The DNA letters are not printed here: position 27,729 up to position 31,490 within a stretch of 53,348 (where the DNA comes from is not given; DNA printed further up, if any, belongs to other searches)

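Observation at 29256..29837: Complete histidine-phosphatase (PGAM-like) domain nested inside isoleucyl-tRNA synthetase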

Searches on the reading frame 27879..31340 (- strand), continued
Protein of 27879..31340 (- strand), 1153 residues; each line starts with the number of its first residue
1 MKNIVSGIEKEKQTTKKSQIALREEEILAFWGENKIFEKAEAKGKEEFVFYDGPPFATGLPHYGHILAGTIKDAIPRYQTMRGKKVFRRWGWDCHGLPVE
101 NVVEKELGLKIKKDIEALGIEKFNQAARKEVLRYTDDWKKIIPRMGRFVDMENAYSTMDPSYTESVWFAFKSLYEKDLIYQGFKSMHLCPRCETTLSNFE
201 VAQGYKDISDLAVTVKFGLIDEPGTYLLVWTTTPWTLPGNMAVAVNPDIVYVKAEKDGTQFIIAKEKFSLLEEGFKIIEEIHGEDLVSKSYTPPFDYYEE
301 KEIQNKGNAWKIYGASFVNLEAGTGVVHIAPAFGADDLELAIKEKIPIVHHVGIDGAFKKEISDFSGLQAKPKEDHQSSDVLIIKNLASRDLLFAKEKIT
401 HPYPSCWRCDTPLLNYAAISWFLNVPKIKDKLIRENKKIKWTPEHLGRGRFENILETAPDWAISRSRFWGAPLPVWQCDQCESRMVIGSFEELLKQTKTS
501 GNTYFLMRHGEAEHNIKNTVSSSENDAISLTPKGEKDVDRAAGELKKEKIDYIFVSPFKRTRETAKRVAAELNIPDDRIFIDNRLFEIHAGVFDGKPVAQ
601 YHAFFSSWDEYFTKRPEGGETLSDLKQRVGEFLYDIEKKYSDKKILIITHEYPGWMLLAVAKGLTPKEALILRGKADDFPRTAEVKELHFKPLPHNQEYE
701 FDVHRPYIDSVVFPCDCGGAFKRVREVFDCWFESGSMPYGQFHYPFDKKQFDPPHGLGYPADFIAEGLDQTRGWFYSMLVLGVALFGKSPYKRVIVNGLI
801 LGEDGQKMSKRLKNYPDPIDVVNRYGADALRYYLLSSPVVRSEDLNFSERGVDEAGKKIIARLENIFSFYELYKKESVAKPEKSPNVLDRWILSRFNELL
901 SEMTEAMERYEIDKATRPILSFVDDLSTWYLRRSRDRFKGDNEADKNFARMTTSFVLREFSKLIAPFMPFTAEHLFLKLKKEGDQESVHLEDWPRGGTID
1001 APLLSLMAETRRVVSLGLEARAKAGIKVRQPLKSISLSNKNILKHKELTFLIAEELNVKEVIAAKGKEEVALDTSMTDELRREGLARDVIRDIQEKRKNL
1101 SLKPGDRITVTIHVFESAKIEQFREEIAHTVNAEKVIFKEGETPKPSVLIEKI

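Call 12: find_homologous_proteins(query=window:27879-31340:-, max_evalue=1e-50)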
Query window:27879-31340:- (1153 aa): 8000 proteins with E <= 1e-50 among 8000 candidates; the best 120 are listed.
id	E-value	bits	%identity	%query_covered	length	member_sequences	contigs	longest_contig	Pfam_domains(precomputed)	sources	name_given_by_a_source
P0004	0.0e+0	2671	100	100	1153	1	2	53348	PF09334.18,PF08264.20,PF00133.29,PF19302.5,PF00300.28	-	-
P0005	0.0e+0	1740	66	98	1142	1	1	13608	PF09334.18,PF01406.26,PF08264.20,PF00133.29,PF19302.5,PF00300.28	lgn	-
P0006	0.0e+0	1738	65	99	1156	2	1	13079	PF09334.18,PF08264.20,PF00133.29,PF19302.5,PF00300.28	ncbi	-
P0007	0.0e+0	1656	62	100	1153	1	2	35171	PF09334.18,PF08264.20,PF00133.29,PF19302.5,PF00300.28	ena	-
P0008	0.0e+0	1612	61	98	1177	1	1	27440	PF09334.18,PF01406.26,PF08264.20,PF00133.29,PF19302.5,PF00300.28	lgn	-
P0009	0.0e+0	1579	61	99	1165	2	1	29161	PF09334.18,PF01406.26,PF08264.20,PF00133.29,PF19302.5,PF00300.28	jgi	-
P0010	0.0e+0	1538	60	95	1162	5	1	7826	PF09334.18,PF08264.20,PF00133.29,PF19302.5,PF00300.28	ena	-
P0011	0.0e+0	1502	58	98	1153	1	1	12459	PF09334.18,PF01406.26,PF08264.20,PF00133.29,PF19302.5,PF00300.28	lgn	-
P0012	0.0e+0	1500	58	99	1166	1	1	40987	PF09334.18,PF01406.26,PF08264.20,PF00133.29,PF19302.5,PF00300.28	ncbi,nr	ncbi:MAG: class I tRNA ligase family protein [Candidatus Pacebacteria bacterium]|nr:class I tRNA lig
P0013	0.0e+0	1498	58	98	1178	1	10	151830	PF09334.18,PF08264.20,PF00133.29,PF19302.5,PF00300.28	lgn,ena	-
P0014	0.0e+0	1498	58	98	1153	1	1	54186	PF09334.18,PF01406.26,PF08264.20,PF00133.29,PF19302.5,PF00300.28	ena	-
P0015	0.0e+0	1496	58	95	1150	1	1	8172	PF09334.18,PF08264.20,PF00133.29,PF19302.5,PF00300.28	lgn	-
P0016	0.0e+0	1496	57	99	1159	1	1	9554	PF09334.18,PF08264.20,PF00133.29,PF19302.5,PF00300.28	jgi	-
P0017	0.0e+0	1495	58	98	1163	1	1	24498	PF09334.18,PF08264.20,PF00133.29,PF19302.5,PF00300.28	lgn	-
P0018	0.0e+0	1492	57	98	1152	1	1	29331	PF09334.18,PF01406.26,PF08264.20,PF00133.29,PF19302.5,PF00300.28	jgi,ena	-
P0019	0.0e+0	1492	53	78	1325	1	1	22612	PF09334.18,PF01406.26,PF08264.20,PF13302.14,PF00133.29,PF19302.5,PF00300.28,PF00583.32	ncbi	ncbi:GNAT family N-acetyltransferase [Patescibacteria group bacterium]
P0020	0.0e+0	1491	57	98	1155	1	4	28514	PF09334.18,PF08264.20,PF00133.29,PF19302.5,PF00300.28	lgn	-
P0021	0.0e+0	1491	58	98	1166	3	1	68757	PF09334.18,PF01406.26,PF08264.20,PF00133.29,PF19302.5,PF00300.28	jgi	jgi:isoleucyl-tRNA synthetase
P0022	0.0e+0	1491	58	98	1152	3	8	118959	PF09334.18,PF01406.26,PF08264.20,PF00133.29,PF19302.5,PF00300.28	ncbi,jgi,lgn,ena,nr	ncbi:MAG: hypothetical protein A2481_01060 [Candidatus Yonathbacteria bacterium RIFOXYC2_FULL_47_9]|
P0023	0.0e+0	1490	56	98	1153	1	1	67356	PF09334.18,PF01406.26,PF08264.20,PF00133.29,PF19302.5,PF00300.28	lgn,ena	-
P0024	0.0e+0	1489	57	100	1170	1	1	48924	PF09334.18,PF01406.26,PF08264.20,PF00133.29,PF19302.5,PF00300.28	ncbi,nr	ncbi:MAG: class I tRNA ligase family protein [bacterium]|nr:class I tRNA ligase family protein [bact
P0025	0.0e+0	1487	57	99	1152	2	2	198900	PF09334.18,PF08264.20,PF00133.29,PF19302.5,PF00300.28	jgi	-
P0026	0.0e+0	1486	57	97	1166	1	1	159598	PF09334.18,PF01406.26,PF08264.20,PF00133.29,PF19302.5,PF00300.28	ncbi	-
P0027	0.0e+0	1485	58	98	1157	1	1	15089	PF09334.18,PF08264.20,PF00133.29,PF19302.5,PF00300.28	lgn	-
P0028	0.0e+0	1484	57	98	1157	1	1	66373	PF09334.18,PF01406.26,PF08264.20,PF00133.29,PF19302.5,PF00300.28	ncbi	-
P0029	0.0e+0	1483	56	98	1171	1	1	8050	PF09334.18,PF08264.20,PF00133.29,PF19302.5,PF00300.28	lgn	-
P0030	0.0e+0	1483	57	98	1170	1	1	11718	PF09334.18,PF08264.20,PF00133.29,PF19302.5,PF00300.28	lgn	-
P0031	0.0e+0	1483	57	98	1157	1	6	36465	PF09334.18,PF08264.20,PF00133.29,PF19302.5,PF00300.28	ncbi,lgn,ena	ncbi:MAG: class I tRNA ligase family protein [Patescibacteria group bacterium]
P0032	0.0e+0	1483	57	98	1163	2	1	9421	PF09334.18,PF01406.26,PF08264.20,PF00133.29,PF19302.5,PF00300.28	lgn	-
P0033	0.0e+0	1482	56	99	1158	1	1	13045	PF09334.18,PF08264.20,PF00133.29,PF19302.5,PF00300.28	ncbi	-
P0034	0.0e+0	1478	57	99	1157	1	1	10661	PF09334.18,PF08264.20,PF00133.29,PF19302.5,PF00300.28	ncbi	-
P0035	0.0e+0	1477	56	98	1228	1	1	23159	PF09334.18,PF08264.20,PF00133.29,PF19302.5,PF00300.28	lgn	-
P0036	0.0e+0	1476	58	99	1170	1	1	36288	PF09334.18,PF01406.26,PF08264.20,PF00133.29,PF19302.5,PF00300.28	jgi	-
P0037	0.0e+0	1475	57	97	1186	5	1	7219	PF09334.18,PF08264.20,PF00133.29,PF19302.5,PF00300.28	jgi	jgi:isoleucyl-tRNA synthetase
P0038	0.0e+0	1475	57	98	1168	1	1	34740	PF09334.18,PF01406.26,PF08264.20,PF00133.29,PF19302.5,PF00300.28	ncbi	-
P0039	0.0e+0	1474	55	99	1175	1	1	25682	PF09334.18,PF01406.26,PF08264.20,PF00133.29,PF19302.5,PF00300.28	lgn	-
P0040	0.0e+0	1473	56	98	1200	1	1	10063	PF09334.18,PF08264.20,PF00133.29,PF19302.5,PF00300.28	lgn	-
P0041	0.0e+0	1473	58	98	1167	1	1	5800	PF09334.18,PF08264.20,PF13603.13,PF00133.29,PF19302.5,PF00300.28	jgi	jgi:isoleucyl-tRNA synthetase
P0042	0.0e+0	1472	56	98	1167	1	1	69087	PF09334.18,PF08264.20,PF00133.29,PF19302.5,PF00300.28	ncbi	-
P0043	0.0e+0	1472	57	98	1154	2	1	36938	PF09334.18,PF08264.20,PF00133.29,PF19302.5,PF00300.28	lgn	-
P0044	0.0e+0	1471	57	98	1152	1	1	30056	PF09334.18,PF01406.26,PF08264.20,PF00133.29,PF19302.5,PF00300.28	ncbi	-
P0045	0.0e+0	1471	57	98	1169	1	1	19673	PF09334.18,PF08264.20,PF00133.29,PF19302.5,PF00300.28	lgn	-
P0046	0.0e+0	1470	57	98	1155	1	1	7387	PF09334.18,PF01406.26,PF08264.20,PF00133.29,PF19302.5,PF00300.28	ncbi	ncbi:MAG: class I tRNA ligase family protein [Minisyncoccota bacterium]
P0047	0.0e+0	1469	57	99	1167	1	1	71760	PF09334.18,PF08264.20,PF00133.29,PF19302.5,PF00300.28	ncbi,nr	ncbi:MAG: class I tRNA ligase family protein [Candidatus Lloydbacteria bacterium]|nr:class I tRNA li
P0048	0.0e+0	1469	57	97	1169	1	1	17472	PF09334.18,PF08264.20,PF00133.29,PF19302.5,PF00300.28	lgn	-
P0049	0.0e+0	1468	56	98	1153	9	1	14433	PF09334.18,PF01406.26,PF08264.20,PF00133.29,PF19302.5,PF00300.28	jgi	jgi:isoleucyl-tRNA synthetase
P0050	0.0e+0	1468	57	95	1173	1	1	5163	PF09334.18,PF08264.20,PF00133.29,PF19302.5,PF00300.28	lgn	-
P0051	0.0e+0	1468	56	98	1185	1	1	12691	PF09334.18,PF08264.20,PF00133.29,PF19302.5,PF00300.28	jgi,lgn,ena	-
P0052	0.0e+0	1467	57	98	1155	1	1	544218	PF09334.18,PF08264.20,PF00133.29,PF19302.5,PF00300.28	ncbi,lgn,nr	ncbi:class I tRNA ligase family protein [Candidatus Parcubacteria bacterium]|nr:class I tRNA ligase 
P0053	0.0e+0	1465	58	98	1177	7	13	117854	PF09334.18,PF08264.20,PF00133.29,PF19302.5,PF00300.28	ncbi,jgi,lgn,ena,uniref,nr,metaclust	ncbi:MAG: hypothetical protein A3B07_01100 [Candidatus Yonathbacteria bacterium RIFCSPLOWO2_01_FULL_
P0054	0.0e+0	1465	57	99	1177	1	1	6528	PF09334.18,PF08264.20,PF00133.29,PF19302.5,PF00300.28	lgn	-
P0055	0.0e+0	1465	57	95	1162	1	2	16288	PF09334.18,PF08264.20,PF00133.29,PF19302.5,PF00300.28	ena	-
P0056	0.0e+0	1465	57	98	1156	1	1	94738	PF09334.18,PF08264.20,PF00133.29,PF19302.5,PF00300.28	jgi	-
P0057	0.0e+0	1464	56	98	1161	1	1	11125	PF09334.18,PF08264.20,PF00133.29,PF19302.5,PF00300.28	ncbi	-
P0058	0.0e+0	1464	56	99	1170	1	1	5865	PF09334.18,PF08264.20,PF00133.29,PF19302.5,PF00300.28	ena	-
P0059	0.0e+0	1463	56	97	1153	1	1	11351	PF09334.18,PF08264.20,PF00133.29,PF19302.5,PF00300.28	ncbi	-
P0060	0.0e+0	1463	56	99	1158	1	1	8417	PF09334.18,PF08264.20,PF00133.29,PF19302.5,PF00300.28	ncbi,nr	ncbi:MAG: class I tRNA ligase family protein [Candidatus Yonathbacteria bacterium]|nr:class I tRNA l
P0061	0.0e+0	1462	57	98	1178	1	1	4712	PF09334.18,PF01406.26,PF08264.20,PF00133.29,PF19302.5,PF00300.28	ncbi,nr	ncbi:class I tRNA ligase family protein [Patescibacteria group bacterium]|nr:class I tRNA ligase fam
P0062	0.0e+0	1462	56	98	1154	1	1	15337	PF09334.18,PF08264.20,PF00133.29,PF19302.5,PF00300.28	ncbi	-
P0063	0.0e+0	1462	57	98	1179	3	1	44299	PF09334.18,PF08264.20,PF00133.29,PF19302.5,PF00300.28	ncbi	-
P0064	0.0e+0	1462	56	98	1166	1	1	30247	PF09334.18,PF08264.20,PF00133.29,PF19302.5,PF00300.28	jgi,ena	-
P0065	0.0e+0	1461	58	98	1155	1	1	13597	PF09334.18,PF01406.26,PF08264.20,PF13603.13,PF00133.29,PF19302.5,PF00300.28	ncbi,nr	ncbi:MAG: hypothetical protein BMS9Abin13_481 [Patescibacteria group bacterium]|nr:MAG: hypothetical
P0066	0.0e+0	1461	57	97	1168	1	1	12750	PF09334.18,PF08264.20,PF00133.29,PF19302.5,PF00300.28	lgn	-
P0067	0.0e+0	1460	56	98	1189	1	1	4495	PF09334.18,PF08264.20,PF00133.29,PF19302.5,PF00300.28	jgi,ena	-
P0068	0.0e+0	1460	57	98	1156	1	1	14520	PF09334.18,PF08264.20,PF00133.29,PF19302.5,PF00300.28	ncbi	-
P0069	0.0e+0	1460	56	98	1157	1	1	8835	PF09334.18,PF01406.26,PF08264.20,PF00133.29,PF19302.5,PF00300.28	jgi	-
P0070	0.0e+0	1460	56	98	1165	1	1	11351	PF09334.18,PF08264.20,PF00133.29,PF19302.5,PF00300.28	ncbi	-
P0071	0.0e+0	1459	57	98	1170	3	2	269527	PF09334.18,PF08264.20,PF00133.29,PF19302.5,PF00300.28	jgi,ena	-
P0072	0.0e+0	1459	58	98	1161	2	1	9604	PF09334.18,PF08264.20,PF00133.29,PF19302.5,PF00300.28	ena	-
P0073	0.0e+0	1459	55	99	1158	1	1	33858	PF09334.18,PF08264.20,PF00133.29,PF19302.5,PF00300.28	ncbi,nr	ncbi:MAG: class I tRNA ligase family protein [Candidatus Yonathbacteria bacterium]|nr:class I tRNA l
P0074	0.0e+0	1458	58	98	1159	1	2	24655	PF09334.18,PF01406.26,PF08264.20,PF00133.29,PF19302.5,PF00300.28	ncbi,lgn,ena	ncbi:MAG: class I tRNA ligase family protein [bacterium]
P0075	0.0e+0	1458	56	98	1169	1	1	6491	PF09334.18,PF08264.20,PF00133.29,PF19302.5,PF00300.28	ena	-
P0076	0.0e+0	1458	56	98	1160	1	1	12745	PF09334.18,PF08264.20,PF00133.29,PF19302.5,PF00300.28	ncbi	-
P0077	0.0e+0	1456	56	98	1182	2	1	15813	PF09334.18,PF08264.20,PF00133.29,PF19302.5,PF00300.28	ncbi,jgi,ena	ncbi:MAG: class I tRNA ligase family protein [bacterium]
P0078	0.0e+0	1456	55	99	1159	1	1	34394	PF09334.18,PF01406.26,PF08264.20,PF00133.29,PF19302.5,PF00300.28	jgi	jgi:isoleucyl-tRNA synthetase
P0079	0.0e+0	1456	56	99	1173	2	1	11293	PF09334.18,PF08264.20,PF00133.29,PF19302.5,PF00300.28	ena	-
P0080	0.0e+0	1456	57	97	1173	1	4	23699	PF09334.18,PF08264.20,PF00133.29,PF19302.5,PF00300.28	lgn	-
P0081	0.0e+0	1455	58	96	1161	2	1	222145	PF09334.18,PF08264.20,PF00133.29,PF19302.5,PF00300.28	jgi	jgi:isoleucyl-tRNA synthetase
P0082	0.0e+0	1454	56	98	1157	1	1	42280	PF09334.18,PF01406.26,PF08264.20,PF00133.29,PF19302.5,PF00300.28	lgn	-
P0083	0.0e+0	1454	56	97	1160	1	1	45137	PF09334.18,PF08264.20,PF00133.29,PF19302.5,PF00300.28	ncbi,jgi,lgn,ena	-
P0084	0.0e+0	1453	56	97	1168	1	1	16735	PF09334.18,PF08264.20,PF00133.29,PF19302.5,PF00300.28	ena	-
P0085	0.0e+0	1453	58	97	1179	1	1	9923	PF09334.18,PF08264.20,PF00133.29,PF19302.5,PF00300.28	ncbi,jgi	-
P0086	0.0e+0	1453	57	96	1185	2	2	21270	PF09334.18,PF08264.20,PF13603.13,PF00133.29,PF19302.5,PF00300.28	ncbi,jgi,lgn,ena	-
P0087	0.0e+0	1453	55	99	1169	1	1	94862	PF09334.18,PF08264.20,PF00133.29,PF19302.5,PF00300.28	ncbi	-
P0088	0.0e+0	1453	58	97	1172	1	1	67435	PF09334.18,PF08264.20,PF00133.29,PF19302.5,PF00300.28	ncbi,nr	ncbi:MAG: class I tRNA ligase family protein [Candidatus Pacebacteria bacterium]|nr:class I tRNA lig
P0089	0.0e+0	1452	56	97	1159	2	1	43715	PF09334.18,PF08264.20,PF00133.29,PF19302.5,PF00300.28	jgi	-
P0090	0.0e+0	1452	56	98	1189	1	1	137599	PF09334.18,PF01406.26,PF08264.20,PF00133.29,PF19302.5,PF00300.28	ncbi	ncbi:MAG: class I tRNA ligase family protein [Minisyncoccia bacterium]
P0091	0.0e+0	1452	58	98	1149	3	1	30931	PF09334.18,PF08264.20,PF00133.29,PF19302.5,PF00300.28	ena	-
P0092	0.0e+0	1451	56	97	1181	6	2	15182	PF09334.18,PF01406.26,PF08264.20,PF00133.29,PF19302.5,PF00300.28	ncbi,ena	ncbi:MAG: class I tRNA ligase family protein [Patescibacteria group bacterium]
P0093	0.0e+0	1451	57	98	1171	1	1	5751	PF09334.18,PF08264.20,PF00133.29,PF19302.5,PF00300.28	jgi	jgi:isoleucyl-tRNA synthetase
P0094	0.0e+0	1450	57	97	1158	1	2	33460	PF09334.18,PF08264.20,PF00133.29,PF19302.5,PF00300.28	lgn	-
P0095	0.0e+0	1450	56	98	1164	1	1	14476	PF09334.18,PF08264.20,PF00133.29,PF19302.5,PF00300.28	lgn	-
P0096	0.0e+0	1450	56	98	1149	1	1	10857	PF09334.18,PF01406.26,PF08264.20,PF00133.29,PF19302.5,PF00300.28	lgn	-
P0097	0.0e+0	1450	55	99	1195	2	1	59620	PF09334.18,PF01406.26,PF08264.20,PF00133.29,PF19302.5,PF00300.28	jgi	-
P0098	0.0e+0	1450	56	98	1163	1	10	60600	PF09334.18,PF08264.20,PF00133.29,PF19302.5,PF00300.28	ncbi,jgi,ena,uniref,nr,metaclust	ncbi:MAG: Isoleucine-tRNA ligase [Parcubacteria group bacterium GW2011_GWA1_44_13]|uniref:Isoleucine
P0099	0.0e+0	1450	55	97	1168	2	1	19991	PF09334.18,PF08264.20,PF00133.29,PF19302.5,PF00300.28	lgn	-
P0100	0.0e+0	1449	56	97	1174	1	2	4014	PF09334.18,PF01406.26,PF08264.20,PF00133.29,PF19302.5,PF00300.28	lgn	-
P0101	0.0e+0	1449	57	98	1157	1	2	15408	PF09334.18,PF08264.20,PF00133.29,PF19302.5,PF00300.28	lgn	-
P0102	0.0e+0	1449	56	97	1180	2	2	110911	PF09334.18,PF08264.20,PF00133.29,PF19302.5,PF00300.28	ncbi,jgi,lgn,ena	ncbi:MAG: class I tRNA ligase family protein [bacterium]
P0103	0.0e+0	1448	57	98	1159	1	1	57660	PF09334.18,PF01406.26,PF08264.20,PF00133.29,PF19302.5,PF00300.28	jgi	jgi:isoleucyl-tRNA synthetase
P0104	0.0e+0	1448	56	98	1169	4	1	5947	PF09334.18,PF08264.20,PF00133.29,PF19302.5,PF00300.28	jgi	jgi:isoleucyl-tRNA synthetase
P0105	0.0e+0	1448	57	97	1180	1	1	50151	PF09334.18,PF01406.26,PF08264.20,PF00133.29,PF19302.5,PF00300.28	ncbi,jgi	-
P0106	0.0e+0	1448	57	98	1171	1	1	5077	PF09334.18,PF08264.20,PF00133.29,PF19302.5,PF00300.28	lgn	-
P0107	0.0e+0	1448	55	98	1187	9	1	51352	PF09334.18,PF08264.20,PF00133.29,PF19302.5,PF00300.28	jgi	jgi:isoleucyl-tRNA synthetase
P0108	0.0e+0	1448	56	97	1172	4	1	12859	PF09334.18,PF08264.20,PF00133.29,PF19302.5,PF00300.28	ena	-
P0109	0.0e+0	1447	57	97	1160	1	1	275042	PF09334.18,PF08264.20,PF00133.29,PF19302.5,PF00300.28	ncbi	-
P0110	0.0e+0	1447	56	98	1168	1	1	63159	PF09334.18,PF08264.20,PF00133.29,PF19302.5,PF00300.28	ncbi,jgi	ncbi:MAG: class I tRNA ligase family protein [Candidatus Paceibacterota bacterium]|jgi:isoleucyl-tRN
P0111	0.0e+0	1447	55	97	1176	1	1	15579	PF09334.18,PF01406.26,PF08264.20,PF00133.29,PF19302.5,PF00300.28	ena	-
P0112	0.0e+0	1447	56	97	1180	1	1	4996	PF09334.18,PF01406.26,PF08264.20,PF00133.29,PF19302.5,PF00300.28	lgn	-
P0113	0.0e+0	1447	56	97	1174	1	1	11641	PF09334.18,PF08264.20,PF00133.29,PF19302.5,PF00300.28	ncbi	-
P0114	0.0e+0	1446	55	99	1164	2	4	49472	PF09334.18,PF08264.20,PF00133.29,PF19302.5,PF00300.28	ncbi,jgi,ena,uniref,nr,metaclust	ncbi:hypothetical protein A2671_01455 [Candidatus Kaiserbacteria bacterium RIFCSPHIGHO2_01_FULL_49_1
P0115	0.0e+0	1446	56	98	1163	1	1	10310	PF09334.18,PF08264.20,PF00133.29,PF19302.5,PF00300.28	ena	-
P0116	0.0e+0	1446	56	99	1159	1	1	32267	PF09334.18,PF01406.26,PF08264.20,PF00133.29,PF19302.5,PF00300.28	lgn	-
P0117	0.0e+0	1446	55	99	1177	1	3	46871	PF09334.18,PF08264.20,PF00133.29,PF19302.5,PF00300.28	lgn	-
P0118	0.0e+0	1446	56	99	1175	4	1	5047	PF09334.18,PF08264.20,PF00133.29,PF19302.5,PF00300.28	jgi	-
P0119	0.0e+0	1446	56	98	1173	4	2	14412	PF09334.18,PF01406.26,PF08264.20,PF00133.29,PF19302.5,PF00300.28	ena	-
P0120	0.0e+0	1445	56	98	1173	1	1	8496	PF09334.18,PF08264.20,PF00133.29,PF19302.5,PF00300.28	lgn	-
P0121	0.0e+0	1445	57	95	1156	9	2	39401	PF09334.18,PF08264.20,PF00133.29,PF19302.5,PF00300.28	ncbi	-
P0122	0.0e+0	1444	56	98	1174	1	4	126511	PF09334.18,PF08264.20,PF00133.29,PF19302.5,PF00300.28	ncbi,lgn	-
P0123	0.0e+0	1444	56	98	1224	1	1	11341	PF09334.18,PF08264.20,PF00133.29,PF19302.5,PF00300.28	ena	-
